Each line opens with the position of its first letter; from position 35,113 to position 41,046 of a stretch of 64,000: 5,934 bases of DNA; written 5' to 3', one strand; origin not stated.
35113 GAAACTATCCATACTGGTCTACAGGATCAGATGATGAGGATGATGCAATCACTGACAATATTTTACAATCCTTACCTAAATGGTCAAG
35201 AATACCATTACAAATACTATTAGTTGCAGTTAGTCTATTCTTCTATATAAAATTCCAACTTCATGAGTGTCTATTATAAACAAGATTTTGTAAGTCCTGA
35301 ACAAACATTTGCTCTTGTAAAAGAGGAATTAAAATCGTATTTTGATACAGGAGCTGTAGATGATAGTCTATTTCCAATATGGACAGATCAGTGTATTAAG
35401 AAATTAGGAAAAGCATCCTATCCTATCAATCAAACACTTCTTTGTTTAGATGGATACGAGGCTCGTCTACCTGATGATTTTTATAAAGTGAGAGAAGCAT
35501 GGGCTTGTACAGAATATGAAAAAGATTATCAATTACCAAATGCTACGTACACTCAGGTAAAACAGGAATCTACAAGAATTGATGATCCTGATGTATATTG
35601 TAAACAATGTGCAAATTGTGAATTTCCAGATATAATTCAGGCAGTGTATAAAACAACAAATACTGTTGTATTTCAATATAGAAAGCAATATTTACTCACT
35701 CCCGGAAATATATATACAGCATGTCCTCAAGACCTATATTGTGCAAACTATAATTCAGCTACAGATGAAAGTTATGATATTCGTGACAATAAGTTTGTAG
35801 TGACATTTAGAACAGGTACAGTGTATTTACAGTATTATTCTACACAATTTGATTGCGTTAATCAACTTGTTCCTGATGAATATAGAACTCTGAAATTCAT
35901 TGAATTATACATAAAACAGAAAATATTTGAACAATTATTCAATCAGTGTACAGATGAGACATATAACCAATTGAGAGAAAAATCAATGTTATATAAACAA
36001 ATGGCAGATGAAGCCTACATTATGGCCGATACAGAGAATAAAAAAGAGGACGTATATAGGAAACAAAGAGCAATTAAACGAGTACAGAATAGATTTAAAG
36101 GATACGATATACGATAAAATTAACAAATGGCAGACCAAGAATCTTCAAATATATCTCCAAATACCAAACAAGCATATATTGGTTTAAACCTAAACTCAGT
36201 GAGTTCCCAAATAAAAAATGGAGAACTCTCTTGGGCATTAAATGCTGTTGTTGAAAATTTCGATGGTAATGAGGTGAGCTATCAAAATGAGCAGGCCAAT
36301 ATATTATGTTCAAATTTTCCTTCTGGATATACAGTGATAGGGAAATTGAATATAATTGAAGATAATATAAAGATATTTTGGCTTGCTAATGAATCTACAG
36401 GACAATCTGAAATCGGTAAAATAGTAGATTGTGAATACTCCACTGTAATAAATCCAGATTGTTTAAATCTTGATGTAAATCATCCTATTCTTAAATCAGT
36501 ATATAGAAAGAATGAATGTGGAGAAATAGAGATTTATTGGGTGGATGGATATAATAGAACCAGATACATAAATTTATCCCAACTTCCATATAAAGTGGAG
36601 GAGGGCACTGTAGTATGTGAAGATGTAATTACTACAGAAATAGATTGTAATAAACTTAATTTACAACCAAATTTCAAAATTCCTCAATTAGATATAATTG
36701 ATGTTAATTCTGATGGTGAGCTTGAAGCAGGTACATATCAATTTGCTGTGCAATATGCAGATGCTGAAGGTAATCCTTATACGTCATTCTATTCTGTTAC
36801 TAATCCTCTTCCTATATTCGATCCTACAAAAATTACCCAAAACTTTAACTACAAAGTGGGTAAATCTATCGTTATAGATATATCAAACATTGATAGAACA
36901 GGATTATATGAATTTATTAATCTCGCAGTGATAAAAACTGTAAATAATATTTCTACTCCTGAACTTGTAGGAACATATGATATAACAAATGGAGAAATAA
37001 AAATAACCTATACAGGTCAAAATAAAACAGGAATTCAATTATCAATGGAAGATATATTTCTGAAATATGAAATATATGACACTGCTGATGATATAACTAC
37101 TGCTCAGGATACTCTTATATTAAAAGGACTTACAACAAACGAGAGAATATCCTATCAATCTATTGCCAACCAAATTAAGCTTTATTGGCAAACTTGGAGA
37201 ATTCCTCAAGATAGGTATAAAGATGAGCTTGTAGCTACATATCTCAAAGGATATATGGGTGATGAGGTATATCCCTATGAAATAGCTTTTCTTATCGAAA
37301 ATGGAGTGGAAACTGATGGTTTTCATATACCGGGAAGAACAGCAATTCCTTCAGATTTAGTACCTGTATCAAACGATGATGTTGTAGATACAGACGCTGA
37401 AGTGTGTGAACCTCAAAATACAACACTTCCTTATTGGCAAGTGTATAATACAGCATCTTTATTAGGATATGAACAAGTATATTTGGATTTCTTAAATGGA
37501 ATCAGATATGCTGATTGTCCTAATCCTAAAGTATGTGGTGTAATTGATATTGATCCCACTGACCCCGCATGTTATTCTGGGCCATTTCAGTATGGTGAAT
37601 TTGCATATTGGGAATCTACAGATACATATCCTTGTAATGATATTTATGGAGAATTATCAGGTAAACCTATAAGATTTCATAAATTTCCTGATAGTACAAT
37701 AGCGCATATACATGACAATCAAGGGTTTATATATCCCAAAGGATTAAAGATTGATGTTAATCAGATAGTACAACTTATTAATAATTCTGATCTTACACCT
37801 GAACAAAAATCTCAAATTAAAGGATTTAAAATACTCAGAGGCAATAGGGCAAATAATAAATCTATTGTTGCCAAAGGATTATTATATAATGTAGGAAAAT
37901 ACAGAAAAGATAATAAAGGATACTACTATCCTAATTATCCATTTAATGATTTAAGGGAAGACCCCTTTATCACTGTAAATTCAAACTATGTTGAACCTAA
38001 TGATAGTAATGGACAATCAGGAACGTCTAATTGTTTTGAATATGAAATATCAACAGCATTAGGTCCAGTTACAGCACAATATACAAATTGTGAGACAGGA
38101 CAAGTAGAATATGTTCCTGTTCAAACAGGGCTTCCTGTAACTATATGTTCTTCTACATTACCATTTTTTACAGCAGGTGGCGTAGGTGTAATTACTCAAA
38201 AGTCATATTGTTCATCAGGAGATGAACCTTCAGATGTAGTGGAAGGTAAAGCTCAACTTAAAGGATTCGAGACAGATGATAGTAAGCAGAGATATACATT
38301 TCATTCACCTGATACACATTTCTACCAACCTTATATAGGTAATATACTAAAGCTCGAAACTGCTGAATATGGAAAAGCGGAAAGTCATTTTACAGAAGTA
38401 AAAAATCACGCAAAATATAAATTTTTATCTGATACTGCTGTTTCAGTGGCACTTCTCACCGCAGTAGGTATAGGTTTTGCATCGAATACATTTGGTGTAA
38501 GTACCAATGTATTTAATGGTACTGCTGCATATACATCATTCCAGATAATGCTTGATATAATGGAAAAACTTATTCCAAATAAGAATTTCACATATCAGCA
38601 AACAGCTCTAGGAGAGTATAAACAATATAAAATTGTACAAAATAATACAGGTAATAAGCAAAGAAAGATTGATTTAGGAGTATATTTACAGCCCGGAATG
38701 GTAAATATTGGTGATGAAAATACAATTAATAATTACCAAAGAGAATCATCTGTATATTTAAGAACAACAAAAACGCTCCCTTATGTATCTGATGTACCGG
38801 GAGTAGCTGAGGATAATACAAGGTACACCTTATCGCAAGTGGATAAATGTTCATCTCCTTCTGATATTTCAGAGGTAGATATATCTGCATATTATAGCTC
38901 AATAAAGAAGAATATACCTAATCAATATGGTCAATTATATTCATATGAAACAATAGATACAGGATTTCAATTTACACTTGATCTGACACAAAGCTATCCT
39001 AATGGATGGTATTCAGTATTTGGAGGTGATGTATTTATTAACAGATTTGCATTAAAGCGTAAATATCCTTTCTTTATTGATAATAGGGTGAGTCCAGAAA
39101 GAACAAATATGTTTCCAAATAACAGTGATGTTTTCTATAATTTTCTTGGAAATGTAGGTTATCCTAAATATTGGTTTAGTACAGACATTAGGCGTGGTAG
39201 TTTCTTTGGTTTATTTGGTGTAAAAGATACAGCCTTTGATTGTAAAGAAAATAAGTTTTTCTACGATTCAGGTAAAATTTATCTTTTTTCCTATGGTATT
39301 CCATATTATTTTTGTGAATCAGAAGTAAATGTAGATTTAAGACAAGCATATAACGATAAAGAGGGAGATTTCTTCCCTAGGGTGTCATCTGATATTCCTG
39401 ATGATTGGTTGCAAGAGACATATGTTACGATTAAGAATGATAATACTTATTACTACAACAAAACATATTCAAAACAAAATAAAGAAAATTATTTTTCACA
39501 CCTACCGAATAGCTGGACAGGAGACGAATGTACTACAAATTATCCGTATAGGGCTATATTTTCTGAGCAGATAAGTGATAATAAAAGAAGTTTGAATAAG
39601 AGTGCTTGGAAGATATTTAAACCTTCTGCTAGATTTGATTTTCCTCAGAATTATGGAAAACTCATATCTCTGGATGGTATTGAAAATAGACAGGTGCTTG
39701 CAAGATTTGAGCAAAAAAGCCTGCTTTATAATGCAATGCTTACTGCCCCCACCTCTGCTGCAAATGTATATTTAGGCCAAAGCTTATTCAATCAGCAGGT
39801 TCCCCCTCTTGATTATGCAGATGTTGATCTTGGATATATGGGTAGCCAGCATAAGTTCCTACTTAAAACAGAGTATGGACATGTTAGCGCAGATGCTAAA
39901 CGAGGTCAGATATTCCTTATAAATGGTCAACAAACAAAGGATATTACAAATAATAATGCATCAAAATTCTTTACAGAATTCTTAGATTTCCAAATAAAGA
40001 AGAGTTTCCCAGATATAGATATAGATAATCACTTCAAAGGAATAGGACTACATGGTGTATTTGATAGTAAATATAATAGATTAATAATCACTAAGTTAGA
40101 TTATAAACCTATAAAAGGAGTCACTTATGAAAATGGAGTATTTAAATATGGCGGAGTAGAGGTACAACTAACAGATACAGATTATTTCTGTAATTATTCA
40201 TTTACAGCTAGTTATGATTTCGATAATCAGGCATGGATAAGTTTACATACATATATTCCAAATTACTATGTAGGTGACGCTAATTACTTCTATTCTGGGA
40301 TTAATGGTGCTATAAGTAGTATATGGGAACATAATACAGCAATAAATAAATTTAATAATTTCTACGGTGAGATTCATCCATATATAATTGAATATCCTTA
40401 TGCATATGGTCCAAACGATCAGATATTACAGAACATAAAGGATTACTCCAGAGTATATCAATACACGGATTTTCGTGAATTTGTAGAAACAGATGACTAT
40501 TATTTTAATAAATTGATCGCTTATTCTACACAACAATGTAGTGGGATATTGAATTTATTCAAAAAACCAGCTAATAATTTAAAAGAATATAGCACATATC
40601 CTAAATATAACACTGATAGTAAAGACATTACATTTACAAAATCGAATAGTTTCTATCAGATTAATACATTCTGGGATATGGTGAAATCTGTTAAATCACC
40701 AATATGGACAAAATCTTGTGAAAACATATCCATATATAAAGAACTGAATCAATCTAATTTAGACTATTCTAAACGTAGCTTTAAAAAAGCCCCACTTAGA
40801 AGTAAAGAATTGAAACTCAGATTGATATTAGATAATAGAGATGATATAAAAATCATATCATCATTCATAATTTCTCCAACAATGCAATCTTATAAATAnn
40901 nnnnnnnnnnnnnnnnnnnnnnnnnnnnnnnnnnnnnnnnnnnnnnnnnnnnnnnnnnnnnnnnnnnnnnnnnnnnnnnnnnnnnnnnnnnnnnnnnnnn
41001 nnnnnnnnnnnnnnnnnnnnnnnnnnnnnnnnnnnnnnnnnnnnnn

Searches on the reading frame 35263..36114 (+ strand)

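Call 65: search_protein_families(library=pfam, proteins=[window:35263-36114:+], max_evalue=0.01)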
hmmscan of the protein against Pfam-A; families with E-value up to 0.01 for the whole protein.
window:35263-36114:+ (284 aa): 1 family
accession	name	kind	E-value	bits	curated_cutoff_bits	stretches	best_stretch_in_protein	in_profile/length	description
PF15802.11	DCAF17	-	0.0081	15.4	27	0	175-265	24-115/474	DDB1- and CUL4-associated factor 17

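Call 91: search_protein_families(library=phrogs, proteins=[window:35263-36114:+], max_evalue=0.01)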
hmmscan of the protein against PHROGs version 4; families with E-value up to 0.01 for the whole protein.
window:35263-36114:+ (284 aa): 0 families

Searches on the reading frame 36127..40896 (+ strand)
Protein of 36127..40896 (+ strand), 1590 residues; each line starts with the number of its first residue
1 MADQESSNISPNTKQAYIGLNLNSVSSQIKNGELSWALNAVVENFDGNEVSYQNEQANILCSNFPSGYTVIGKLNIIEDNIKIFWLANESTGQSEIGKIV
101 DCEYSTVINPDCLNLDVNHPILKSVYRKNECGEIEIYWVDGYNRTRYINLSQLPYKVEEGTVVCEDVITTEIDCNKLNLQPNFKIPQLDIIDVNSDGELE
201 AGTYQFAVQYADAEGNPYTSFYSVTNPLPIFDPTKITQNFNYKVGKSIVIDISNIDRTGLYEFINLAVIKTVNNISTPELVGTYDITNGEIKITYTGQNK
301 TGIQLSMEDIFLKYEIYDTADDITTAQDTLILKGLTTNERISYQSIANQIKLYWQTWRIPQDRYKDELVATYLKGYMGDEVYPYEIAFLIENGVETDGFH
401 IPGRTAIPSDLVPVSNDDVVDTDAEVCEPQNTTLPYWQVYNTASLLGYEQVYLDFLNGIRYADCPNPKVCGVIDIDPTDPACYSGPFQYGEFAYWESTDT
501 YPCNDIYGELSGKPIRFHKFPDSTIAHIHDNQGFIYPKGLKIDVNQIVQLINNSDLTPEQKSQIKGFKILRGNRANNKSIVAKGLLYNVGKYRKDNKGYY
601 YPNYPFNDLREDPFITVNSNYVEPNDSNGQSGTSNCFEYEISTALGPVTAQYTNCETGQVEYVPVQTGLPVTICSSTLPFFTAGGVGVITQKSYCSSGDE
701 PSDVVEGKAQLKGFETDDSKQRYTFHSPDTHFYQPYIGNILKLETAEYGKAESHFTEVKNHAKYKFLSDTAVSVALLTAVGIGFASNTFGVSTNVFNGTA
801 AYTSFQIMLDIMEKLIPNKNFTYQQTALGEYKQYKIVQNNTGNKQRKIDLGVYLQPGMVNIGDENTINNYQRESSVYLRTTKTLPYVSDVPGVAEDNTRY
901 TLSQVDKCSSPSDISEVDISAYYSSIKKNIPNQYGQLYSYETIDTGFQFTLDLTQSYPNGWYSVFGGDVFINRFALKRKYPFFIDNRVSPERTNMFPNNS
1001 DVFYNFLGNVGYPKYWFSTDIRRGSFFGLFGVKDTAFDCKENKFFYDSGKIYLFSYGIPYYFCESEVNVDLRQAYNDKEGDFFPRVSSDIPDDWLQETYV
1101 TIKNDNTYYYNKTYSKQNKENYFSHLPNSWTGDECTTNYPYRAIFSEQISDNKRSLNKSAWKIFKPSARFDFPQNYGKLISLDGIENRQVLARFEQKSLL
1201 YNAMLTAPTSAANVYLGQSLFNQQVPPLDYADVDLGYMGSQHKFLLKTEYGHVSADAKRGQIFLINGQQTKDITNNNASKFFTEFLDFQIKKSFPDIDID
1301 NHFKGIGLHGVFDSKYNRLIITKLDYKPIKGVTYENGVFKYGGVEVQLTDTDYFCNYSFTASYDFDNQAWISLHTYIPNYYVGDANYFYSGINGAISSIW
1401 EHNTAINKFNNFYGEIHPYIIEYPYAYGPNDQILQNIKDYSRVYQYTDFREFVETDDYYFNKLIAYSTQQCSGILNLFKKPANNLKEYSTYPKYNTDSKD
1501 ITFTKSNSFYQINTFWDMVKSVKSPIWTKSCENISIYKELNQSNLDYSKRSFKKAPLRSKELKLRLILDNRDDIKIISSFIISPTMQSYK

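Call 65: search_protein_families(library=pfam, proteins=[window:36127-40896:+], max_evalue=0.01)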
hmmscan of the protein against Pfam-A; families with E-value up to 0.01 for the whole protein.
window:36127-40896:+ (1590 aa): 0 families

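Call 91: search_protein_families(library=phrogs, proteins=[window:36127-40896:+], max_evalue=0.01)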
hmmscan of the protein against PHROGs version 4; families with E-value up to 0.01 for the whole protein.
window:36127-40896:+ (1590 aa): 2 families
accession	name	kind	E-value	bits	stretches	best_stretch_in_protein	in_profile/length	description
phrog_37948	-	head and packaging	7.7e-130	435.4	5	781-1339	1165-1747/2289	virion structural protein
phrog_15100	-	head and packaging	3.4e-49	168.1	3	1339-1583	1531-1776/1783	virion structural protein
